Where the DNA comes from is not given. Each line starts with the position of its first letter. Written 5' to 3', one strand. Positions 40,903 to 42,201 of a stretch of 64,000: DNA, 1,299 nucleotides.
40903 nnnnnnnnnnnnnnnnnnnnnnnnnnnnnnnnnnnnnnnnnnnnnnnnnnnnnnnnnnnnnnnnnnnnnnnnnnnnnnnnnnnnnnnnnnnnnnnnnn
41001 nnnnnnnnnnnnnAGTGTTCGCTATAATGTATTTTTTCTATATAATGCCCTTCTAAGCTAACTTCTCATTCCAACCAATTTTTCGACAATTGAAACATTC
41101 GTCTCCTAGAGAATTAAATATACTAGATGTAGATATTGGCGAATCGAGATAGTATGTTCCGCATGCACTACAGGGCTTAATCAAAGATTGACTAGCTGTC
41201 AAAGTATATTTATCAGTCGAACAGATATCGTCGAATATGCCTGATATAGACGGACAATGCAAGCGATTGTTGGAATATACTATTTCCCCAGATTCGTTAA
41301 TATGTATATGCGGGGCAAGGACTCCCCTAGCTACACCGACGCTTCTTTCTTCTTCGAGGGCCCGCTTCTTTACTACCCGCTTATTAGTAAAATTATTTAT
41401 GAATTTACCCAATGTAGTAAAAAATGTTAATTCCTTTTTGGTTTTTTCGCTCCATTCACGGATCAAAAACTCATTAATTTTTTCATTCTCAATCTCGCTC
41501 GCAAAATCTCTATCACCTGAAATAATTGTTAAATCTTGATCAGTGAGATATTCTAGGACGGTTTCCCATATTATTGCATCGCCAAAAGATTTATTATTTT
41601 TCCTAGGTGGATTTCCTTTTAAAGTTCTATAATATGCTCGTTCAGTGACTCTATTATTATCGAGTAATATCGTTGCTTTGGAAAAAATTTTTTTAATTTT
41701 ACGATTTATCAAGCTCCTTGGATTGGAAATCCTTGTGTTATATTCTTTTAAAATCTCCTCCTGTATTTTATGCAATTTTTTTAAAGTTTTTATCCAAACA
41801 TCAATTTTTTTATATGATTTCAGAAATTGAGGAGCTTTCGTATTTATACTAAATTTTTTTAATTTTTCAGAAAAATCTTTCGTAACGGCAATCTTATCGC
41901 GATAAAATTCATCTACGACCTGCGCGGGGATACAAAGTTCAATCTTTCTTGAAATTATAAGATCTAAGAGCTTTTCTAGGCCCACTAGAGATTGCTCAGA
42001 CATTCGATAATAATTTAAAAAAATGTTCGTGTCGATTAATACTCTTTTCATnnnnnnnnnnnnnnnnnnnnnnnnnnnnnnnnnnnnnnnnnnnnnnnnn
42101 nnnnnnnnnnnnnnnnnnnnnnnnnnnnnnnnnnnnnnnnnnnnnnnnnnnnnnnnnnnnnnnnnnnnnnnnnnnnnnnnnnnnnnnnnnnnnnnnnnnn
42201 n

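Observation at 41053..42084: An AT-rich PIN-plus-zinc-ribbon nuclease gene inserted inside the HrcA/CIRCE heat-shock operon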

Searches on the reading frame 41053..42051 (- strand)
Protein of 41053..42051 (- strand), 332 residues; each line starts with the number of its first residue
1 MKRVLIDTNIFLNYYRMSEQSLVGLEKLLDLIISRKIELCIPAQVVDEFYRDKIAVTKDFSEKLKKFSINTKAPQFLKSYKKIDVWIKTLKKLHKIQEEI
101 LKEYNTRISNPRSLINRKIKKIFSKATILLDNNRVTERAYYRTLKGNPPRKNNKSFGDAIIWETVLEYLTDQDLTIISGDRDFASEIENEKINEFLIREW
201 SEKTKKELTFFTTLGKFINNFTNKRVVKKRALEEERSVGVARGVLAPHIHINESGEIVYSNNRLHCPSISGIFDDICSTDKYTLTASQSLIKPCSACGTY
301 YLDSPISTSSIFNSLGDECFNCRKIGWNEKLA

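Call 4: search_protein_families(library=pfam, proteins=[window:41053-42051:-], max_evalue=0.01)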
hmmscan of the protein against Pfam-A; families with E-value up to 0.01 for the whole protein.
window:41053-42051:- (332 aa): 3 families
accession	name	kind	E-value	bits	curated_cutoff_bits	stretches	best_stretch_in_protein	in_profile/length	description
PF16289.11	PIN_12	-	2.6e-18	67.4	32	1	4-183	1-172/172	PIN domain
PF18476.7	PIN_8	-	9e-12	45.8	26.1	1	4-138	2-133/227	PIN like domain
PF13470.12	PIN_3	-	9.6e-06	26.8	27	1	3-51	1-48/115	PIN domain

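Call 5: search_protein_families(library=padloc, proteins=[window:41053-42051:-], max_evalue=1)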
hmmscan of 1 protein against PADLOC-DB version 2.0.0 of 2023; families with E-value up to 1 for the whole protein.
window:41053-42051:- (332 aa): 1 family
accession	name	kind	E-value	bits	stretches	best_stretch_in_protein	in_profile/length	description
PDLC04421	PDC-M11A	-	0.0046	13.7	1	3-79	2-81/486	-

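Call 6: search_protein_families(library=ncbifam, proteins=[window:41053-42051:-], max_evalue=0.1)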
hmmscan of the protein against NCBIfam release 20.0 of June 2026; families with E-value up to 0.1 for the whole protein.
window:41053-42051:- (332 aa): 3 families
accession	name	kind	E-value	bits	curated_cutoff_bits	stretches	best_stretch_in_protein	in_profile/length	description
TIGR00305.1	TIGR00305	equivalog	0.0051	17.1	29.15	1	3-58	1-51/115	putative toxin-antitoxin system toxin component, PIN family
NF003344.0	PRK04358.1-5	equivalog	0.022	14.1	241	1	1-71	1-81/194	hypothetical protein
NF000943.0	PRK00094.2-1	equivalog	0.056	13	400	0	160-227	88-152/296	NAD(P)H-dependent glycerol-3-phosphate dehydrogenase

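Call 7: find_homologous_proteins(query=window:41053-42051:-)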
Query window:41053-42051:- (332 aa): 48 proteins with E <= 0.001 among 1571 candidates.
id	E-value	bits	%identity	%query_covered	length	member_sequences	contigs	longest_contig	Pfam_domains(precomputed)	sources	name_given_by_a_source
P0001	2.6e-206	702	100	95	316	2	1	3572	PF18476.8,PF16289.12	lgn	-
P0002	1.6e-71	259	44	94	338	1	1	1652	PF18476.8,PF16289.12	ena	-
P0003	5.9e-71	258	46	92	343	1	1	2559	PF16289.12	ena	-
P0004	1.1e-69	253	43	96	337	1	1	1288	PF18476.8,PF16289.12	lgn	-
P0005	1.4e-68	250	45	96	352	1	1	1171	PF18476.8,PF16289.12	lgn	-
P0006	1.6e-65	240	45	92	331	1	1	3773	PF18476.8,PF16289.12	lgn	-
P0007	2.1e-65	239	42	96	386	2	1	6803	PF18476.8,PF16289.12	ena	-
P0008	7.1e-59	218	38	97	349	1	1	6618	PF18476.8,PF16289.12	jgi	jgi:hypothetical protein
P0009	6.6e-57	211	47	70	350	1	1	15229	PF18476.8,PF16289.12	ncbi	-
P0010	7.1e-57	211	37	97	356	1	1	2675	PF18476.8,PF16289.12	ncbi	-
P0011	2.8e-55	206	38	97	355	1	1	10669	PF18476.8,PF16289.12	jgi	jgi:predicted nucleic acid-binding protein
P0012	4.1e-55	205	37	96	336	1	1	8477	PF18476.8,PF16289.12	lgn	-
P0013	7.8e-55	205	47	65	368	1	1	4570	PF18476.8,PF16289.12,PF13248.12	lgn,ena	-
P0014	1.0e-54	204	37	97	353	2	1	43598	PF18476.8,PF16289.12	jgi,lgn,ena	-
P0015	1.7e-54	203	40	90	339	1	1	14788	PF18476.8,PF16289.12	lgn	-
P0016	3.4e-54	202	36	96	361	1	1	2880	PF18476.8,PF16289.12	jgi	-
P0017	1.5e-53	200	38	96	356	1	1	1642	PF18476.8,PF16289.12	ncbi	-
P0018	4.4e-53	199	38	91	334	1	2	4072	PF18476.8,PF16289.12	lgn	-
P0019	5.7e-53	198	41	89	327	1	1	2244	PF18476.8,PF16289.12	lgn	-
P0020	4.9e-52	195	39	98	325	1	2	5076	PF18476.8,PF16289.12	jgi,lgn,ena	-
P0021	6.4e-52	195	37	97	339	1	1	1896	PF18476.8,PF16289.12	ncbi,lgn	-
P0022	1.0e-50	191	45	73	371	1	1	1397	PF18476.8,PF16289.12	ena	-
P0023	1.5e-50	190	35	97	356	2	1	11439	PF18476.8,PF16289.12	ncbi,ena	-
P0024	2.2e-50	190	37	97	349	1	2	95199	PF18476.8,PF16289.12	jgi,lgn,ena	-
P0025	3.6e-50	189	35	95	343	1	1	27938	PF18476.8,PF16289.12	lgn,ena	-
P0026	1.4e-49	187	33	97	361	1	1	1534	PF18476.8,PF16289.12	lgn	-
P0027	2.8e-49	186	38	97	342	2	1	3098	PF18476.8,PF16289.12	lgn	-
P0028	8.9e-49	185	36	95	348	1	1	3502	PF18476.8,PF16289.12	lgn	-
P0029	1.7e-48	184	37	97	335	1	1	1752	PF18476.8,PF16289.12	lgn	-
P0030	2.1e-47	180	41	73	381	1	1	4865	PF18476.8,PF16289.12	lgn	-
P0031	3.8e-47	179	32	98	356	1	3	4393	PF18476.8,PF16289.12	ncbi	-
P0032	9.2e-47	178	37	98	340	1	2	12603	PF18476.8,PF16289.12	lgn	-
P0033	1.6e-46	177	43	75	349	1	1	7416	PF18476.8,PF16289.12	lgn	-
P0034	4.5e-46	176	36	97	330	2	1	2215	PF18476.8,PF16289.12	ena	-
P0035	1.9e-45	174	35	89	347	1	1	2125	PF18476.8,PF16289.12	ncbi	-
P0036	3.6e-45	173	43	65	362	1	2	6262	PF18476.8,PF16289.12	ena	-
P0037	2.7e-44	170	36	91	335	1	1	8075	PF16289.12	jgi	jgi:hypothetical protein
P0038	2.9e-37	147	36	71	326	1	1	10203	PF18476.8,PF16289.12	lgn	-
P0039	4.7e-37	146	39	62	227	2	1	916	PF18476.8,PF16289.12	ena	-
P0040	7.6e-37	145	45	50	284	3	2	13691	PF16289.12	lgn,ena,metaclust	metaclust:\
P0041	4.3e-34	136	34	70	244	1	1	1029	PF16289.12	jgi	jgi:hypothetical protein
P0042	5.9e-32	129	28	96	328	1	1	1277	PF18476.8,PF16289.12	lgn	-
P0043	2.1e-29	121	36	65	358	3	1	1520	PF18476.8,PF16289.12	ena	-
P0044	2.3e-22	98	34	74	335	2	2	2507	PF18476.8,PF16289.12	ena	-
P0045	2.8e-21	94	32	67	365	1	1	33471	PF18476.8,PF13470.13,PF16289.12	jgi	jgi:hypothetical protein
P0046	3.4e-17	81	31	71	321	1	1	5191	PF18476.8,PF04545.23,PF16289.12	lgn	-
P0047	3.1e-8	51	29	60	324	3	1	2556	PF18476.8,PF13619.12,PF16289.12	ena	-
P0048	8.0e-6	44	26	61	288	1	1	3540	PF18476.8,PF16289.12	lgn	-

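Call 9: find_encoding_contigs(protein=P0024, flank=8000, max_places=2)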
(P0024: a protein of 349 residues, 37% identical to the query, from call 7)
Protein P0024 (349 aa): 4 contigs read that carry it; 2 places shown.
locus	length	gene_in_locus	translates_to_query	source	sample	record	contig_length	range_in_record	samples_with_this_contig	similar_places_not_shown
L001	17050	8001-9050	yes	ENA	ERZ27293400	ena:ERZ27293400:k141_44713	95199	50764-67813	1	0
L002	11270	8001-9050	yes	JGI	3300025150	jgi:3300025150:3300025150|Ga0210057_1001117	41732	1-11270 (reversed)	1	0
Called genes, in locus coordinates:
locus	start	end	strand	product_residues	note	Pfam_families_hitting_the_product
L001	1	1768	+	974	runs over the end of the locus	-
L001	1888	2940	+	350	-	-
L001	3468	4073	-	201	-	-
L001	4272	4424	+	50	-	-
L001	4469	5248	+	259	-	PF13847:Methyltransf_31 (faint), PF08241:Methyltransf_11, PF13649:Methyltransf_25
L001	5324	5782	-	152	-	-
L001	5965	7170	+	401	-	PF14279:HNH_5 (weak)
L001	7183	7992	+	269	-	-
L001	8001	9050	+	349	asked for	PF16289:PIN_12, PF18476:PIN_8 (weak)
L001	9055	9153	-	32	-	-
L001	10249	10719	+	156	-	-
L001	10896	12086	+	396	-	PF00009:GTP_EFTU, PF03144:GTP_EFTU_D2, PF03143:GTP_EFTU_D3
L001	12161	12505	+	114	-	PF00338:Ribosomal_S10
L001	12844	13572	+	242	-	PF00297:Ribosomal_L3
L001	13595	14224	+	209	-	PF00573:Ribosomal_L4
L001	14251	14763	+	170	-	PF00276:Ribosomal_L23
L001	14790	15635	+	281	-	PF00181:Ribosomal_L2_N, PF03947:Ribosomal_L2_C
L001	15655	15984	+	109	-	PF00203:Ribosomal_S19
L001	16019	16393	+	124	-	PF00237:Ribosomal_L22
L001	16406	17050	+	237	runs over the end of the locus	PF07650:KH_2, PF00189:Ribosomal_S3_C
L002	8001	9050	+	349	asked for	PF16289:PIN_12, PF18476:PIN_8 (weak)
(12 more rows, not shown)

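Call 10: find_encoding_contigs(protein=P0014, flank=8000, max_places=2)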
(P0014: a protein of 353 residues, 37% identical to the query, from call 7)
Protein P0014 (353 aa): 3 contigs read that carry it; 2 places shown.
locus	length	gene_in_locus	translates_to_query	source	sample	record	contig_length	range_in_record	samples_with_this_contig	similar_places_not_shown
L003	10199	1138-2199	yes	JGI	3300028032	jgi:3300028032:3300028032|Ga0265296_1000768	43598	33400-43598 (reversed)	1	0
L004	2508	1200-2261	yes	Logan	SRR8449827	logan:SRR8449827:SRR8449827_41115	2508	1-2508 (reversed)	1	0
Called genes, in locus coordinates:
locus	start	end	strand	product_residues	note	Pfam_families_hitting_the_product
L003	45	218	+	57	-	-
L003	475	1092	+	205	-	-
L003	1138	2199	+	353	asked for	PF16289:PIN_12, PF18476:PIN_8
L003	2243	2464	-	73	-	-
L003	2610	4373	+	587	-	-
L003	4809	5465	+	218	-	-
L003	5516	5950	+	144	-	PF17886:ArsA_HSP20 (faint), PF00011:HSP20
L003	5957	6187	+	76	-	PF11213:DUF3006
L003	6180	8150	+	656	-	PF12229:PG_binding_4 (faint), PF04294:VanW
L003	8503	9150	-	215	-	-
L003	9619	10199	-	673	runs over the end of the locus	PF03030:H_PPase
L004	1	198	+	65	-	?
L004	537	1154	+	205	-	-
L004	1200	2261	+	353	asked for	PF16289:PIN_12, PF18476:PIN_8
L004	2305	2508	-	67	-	?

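Call 11: find_encoding_contigs(protein=P0025, flank=8000, max_places=2)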
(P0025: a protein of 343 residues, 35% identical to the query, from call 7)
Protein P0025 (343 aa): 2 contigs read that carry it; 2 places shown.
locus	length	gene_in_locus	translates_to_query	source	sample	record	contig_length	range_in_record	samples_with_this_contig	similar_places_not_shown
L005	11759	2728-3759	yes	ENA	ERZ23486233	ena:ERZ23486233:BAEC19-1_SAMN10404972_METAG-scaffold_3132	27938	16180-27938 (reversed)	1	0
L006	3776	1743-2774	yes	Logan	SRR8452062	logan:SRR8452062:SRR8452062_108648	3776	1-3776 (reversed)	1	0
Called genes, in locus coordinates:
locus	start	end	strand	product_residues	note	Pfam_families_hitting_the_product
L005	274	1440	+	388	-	-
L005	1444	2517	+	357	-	PF02086:MethyltransfD12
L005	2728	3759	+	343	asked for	PF16289:PIN_12, PF18476:PIN_8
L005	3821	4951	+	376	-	PF14082:SduA_C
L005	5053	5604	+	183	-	-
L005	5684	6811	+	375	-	PF05496:RuvB_N, PF00158:Sigma54_activat (faint), PF01078:Mg_chelatase (faint), PF00004:AAA, PF07728:AAA_5 (faint), PF13173:AAA_14 (weak), PF16193:AAA_assoc_2, PF12002:MgsA_C, +2 more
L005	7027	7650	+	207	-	PF00877:NLPC_P60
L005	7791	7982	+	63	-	-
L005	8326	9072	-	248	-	-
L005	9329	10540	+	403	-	PF22694:CtpB_N-like (weak), PF00595:PDZ, PF13180:PDZ_2, PF17820:PDZ_6, PF03572:Peptidase_S41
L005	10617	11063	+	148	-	PF01281:Ribosomal_L9_N, PF03948:Ribosomal_L9_C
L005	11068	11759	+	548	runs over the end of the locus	PF01656:CbiA (faint), PF06418:CTP_synth_N, PF00117:GATase, PF07722:Peptidase_C26 (faint)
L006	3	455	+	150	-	?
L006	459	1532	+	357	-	PF02086:MethyltransfD12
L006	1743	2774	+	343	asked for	PF16289:PIN_12, PF18476:PIN_8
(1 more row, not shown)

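Call 13: find_encoding_contigs(protein=P0001, flank=5000, max_places=3)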
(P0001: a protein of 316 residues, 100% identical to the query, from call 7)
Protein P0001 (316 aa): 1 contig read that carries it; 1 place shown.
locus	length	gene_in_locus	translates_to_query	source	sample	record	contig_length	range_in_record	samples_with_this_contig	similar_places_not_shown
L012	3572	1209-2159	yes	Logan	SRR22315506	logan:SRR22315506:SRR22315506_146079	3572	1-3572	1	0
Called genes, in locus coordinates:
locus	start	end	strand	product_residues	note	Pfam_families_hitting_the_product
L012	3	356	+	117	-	?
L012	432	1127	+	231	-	PF01628:HrcA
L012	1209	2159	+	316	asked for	PF16289:PIN_12, PF18476:PIN_8 (faint)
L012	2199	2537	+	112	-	PF01588:tRNA_bind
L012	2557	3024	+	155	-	PF01025:GrpE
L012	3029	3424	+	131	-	PF00011:HSP20, PF17886:ArsA_HSP20 (weak)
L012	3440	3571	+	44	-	?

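Call 18: find_encoding_contigs(protein=P0009, flank=6000, max_places=1)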
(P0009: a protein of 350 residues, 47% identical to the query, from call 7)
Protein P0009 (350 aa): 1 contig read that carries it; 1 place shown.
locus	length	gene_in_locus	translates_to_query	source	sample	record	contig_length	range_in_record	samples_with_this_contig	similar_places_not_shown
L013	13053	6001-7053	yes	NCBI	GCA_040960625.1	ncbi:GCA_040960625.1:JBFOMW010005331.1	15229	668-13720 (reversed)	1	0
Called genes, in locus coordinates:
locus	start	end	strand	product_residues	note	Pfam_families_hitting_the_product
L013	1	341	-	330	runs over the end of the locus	PF00154:RecA_N, PF13481:AAA_25 (faint), PF06745:ATPase (faint), PF08423:Rad51, PF27531:MT3502_N (weak), PF01637:ATPase_2 (faint), PF13479:AAA_24 (faint), PF21096:RecA_C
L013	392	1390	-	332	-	PF12844:HTH_19 (weak), PF13413:HTH_25, PF09136:Glucodextran_B, PF13464:RodZ_C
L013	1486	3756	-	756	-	PF13491:FtsK_4TM, PF17854:FtsK_alpha, PF01580:FtsK_SpoIIIE, PF09397:FtsK_gamma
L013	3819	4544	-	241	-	PF01978:TrmB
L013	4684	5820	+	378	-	PF04055:Radical_SAM, PF13186:SPASM (weak)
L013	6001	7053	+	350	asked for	PF16289:PIN_12, PF18476:PIN_8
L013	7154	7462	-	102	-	-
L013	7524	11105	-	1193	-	PF04997:RNA_pol_Rpb1_1, PF00623:RNA_pol_Rpb1_2, PF04983:RNA_pol_Rpb1_3, PF05000:RNA_pol_Rpb1_4 (weak), PF04998:RNA_pol_Rpb1_5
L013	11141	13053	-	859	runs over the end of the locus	?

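Call 19: find_encoding_contigs(protein=P0015, flank=6000, max_places=1)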
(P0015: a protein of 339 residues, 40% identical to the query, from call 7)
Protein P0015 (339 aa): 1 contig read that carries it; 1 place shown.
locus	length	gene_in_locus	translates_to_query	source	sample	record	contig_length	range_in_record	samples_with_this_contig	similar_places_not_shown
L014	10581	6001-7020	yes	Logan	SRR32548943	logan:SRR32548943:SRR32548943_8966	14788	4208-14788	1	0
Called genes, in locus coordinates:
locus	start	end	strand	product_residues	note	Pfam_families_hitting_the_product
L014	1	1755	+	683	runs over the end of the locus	PF01935:DUF87, PF01656:CbiA (weak)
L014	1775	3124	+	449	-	PF02689:Herpes_Helicase (faint), PF05970:PIF1, PF13245:AAA_19, PF13401:AAA_22, PF13604:AAA_30, PF21530:Pif1_2B_dom (weak)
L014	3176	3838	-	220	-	PF03291:mRNA_G-N7_MeTrfase (weak), PF08003:Methyltransf_9, PF13489:Methyltransf_23, PF01209:Ubie_methyltran, PF13847:Methyltransf_31, PF08241:Methyltransf_11, PF08242:Methyltransf_12, PF13649:Methyltransf_25, +1 more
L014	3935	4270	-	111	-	-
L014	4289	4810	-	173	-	PF04608:PgpA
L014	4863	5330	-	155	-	PF00293:NUDIX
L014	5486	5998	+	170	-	PF00293:NUDIX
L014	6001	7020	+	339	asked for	PF16289:PIN_12, PF18476:PIN_8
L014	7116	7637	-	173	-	PF12587:DUF3761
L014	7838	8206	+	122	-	-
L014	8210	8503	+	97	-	-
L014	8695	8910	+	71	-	-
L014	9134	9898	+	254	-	PF02129:Peptidase_S15, PF01738:DLH (faint), PF12146:Hydrolase_4, PF12697:Abhydrolase_6 (weak), PF20408:Abhydrolase_11 (faint), PF00561:Abhydrolase_1, PF00326:Peptidase_S9, PF12146:Hydrolase_4 (weak)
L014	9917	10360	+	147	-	-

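Call 20: find_encoding_contigs(protein=P0023, flank=6000, max_places=1)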
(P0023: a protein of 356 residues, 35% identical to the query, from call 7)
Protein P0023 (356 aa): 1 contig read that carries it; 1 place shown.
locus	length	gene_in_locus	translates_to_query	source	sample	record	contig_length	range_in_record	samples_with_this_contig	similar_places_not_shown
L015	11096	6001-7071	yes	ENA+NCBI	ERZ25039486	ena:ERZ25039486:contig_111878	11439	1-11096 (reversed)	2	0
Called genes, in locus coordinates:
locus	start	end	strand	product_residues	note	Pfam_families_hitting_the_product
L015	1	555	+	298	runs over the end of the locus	?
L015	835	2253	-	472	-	PF00239:Resolvase, PF07508:Recombinase, PF13408:Zn_ribbon_recom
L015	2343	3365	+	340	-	PF01972:SDH_protease, PF26621:DUF8198 (faint)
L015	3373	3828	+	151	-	-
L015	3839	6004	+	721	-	PF01555:N6_N4_Mtase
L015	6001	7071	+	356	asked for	PF16289:PIN_12, PF18476:PIN_8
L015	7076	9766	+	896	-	PF04851:ResIII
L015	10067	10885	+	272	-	-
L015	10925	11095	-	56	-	?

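Call 21: find_encoding_contigs(protein=P0032, flank=6000, max_places=1)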
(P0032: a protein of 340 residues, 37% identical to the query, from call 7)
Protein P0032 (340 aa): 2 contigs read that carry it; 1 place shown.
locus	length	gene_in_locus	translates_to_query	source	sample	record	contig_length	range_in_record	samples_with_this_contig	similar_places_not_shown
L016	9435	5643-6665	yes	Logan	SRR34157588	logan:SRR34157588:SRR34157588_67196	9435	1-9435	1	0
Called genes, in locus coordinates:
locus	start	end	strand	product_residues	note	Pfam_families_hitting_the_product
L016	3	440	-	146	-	?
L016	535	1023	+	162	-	PF01625:PMSR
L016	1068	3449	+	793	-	PF04313:HSDR_N (faint), PF13588:HSDR_N_2, PF00270:DEAD, PF04851:ResIII, PF18766:SWI2_SNF2, PF00271:Helicase_C (weak), PF08463:EcoEI_R_C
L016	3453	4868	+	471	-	PF12161:HsdM_N, PF02384:N6_Mtase, PF01170:UPF0020 (weak)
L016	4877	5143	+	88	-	-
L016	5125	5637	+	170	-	-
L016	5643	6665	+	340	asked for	PF16289:PIN_12, PF18476:PIN_8 (faint)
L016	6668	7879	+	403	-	PF01420:Methylase_S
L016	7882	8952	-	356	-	PF27840:ScmC (weak), PF07475:Hpr_kinase_C (weak)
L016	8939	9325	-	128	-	-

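Call 33: predict_structure(alignment_id=A1)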
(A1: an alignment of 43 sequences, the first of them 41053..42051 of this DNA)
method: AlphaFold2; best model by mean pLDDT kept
length: 332 residues; sequences in the alignment: 43
mean_pLDDT: 83.2   pTM: 0.70
mean pLDDT of the five models: 83.2, 81.6, 81.1, 81.1, 80.8
residues with pLDDT >= 90: 205; 70-90: 56; 50-70: 35; < 50: 36
segments of 3 or more residues with pLDDT < 50: 244-246, 261-288, 307-310
pLDDT, mean of each block of 10 residues (from residue 1): 96 83 93 98 97 92 85 90 94 94 94 96 98 97 91 85 98 96 93 97 98 96 94 82 52 61 35 34 42 86 61 67 75 57
secondary structure, 60 per line:
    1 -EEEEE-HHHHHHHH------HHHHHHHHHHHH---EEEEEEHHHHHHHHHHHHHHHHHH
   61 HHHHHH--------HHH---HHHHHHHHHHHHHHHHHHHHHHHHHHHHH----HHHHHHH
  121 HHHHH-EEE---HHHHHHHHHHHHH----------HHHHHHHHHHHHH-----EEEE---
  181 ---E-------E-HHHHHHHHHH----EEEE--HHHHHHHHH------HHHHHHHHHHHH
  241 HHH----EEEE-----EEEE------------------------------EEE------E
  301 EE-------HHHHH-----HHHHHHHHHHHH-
elements in order: E2-6 H8-15 H22-33 E37-42 H43-66 H81-109 H114-125 E127-129 H133-145 H156-168 E174-177 H194-203 E208-211 H214-222 H229-243 E248-251 E257-260 E291-293 E300-302 H310-314 H320-331
